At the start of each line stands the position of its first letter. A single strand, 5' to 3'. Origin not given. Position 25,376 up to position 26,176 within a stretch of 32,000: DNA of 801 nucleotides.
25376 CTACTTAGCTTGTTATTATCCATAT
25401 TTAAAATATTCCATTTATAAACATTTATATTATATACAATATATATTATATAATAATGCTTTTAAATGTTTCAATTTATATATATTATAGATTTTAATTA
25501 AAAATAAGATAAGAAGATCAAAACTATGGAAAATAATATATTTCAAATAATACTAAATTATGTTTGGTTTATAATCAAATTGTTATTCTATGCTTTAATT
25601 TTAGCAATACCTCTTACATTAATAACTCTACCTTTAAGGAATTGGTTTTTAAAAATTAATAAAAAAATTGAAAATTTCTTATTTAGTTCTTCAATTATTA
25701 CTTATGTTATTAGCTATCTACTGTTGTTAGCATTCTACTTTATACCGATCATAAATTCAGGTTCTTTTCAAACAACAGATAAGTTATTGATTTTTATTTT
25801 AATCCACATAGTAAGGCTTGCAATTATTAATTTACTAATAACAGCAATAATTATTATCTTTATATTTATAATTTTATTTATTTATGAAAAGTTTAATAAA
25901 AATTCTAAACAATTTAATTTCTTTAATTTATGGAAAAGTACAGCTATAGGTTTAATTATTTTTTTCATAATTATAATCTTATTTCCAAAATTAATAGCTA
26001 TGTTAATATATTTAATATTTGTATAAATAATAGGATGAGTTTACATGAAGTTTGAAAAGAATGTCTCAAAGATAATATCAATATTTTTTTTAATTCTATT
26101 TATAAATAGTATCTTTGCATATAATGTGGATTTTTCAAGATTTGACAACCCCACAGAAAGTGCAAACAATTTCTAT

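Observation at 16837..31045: Candidate cell-surface attachment island: orphan pilus platform, pilin battery and a 1666-aa anchored giant protein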

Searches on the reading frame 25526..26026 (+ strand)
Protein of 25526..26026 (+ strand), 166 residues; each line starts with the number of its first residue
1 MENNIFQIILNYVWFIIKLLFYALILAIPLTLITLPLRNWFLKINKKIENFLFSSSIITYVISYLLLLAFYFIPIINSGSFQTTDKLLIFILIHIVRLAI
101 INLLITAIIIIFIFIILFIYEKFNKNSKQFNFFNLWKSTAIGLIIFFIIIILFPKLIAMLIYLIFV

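Call 6: search_protein_families(library=pfam, max_evalue=0.01, proteins=[window:25526-26026:+])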
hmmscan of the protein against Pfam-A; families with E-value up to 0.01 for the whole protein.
window:25526-26026:+ (166 aa): 0 families

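Call 26: search_protein_families(library=ncbifam, max_evalue=10, proteins=[window:25526-26026:+])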
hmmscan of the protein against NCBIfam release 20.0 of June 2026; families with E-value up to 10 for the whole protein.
window:25526-26026:+ (166 aa): 0 families
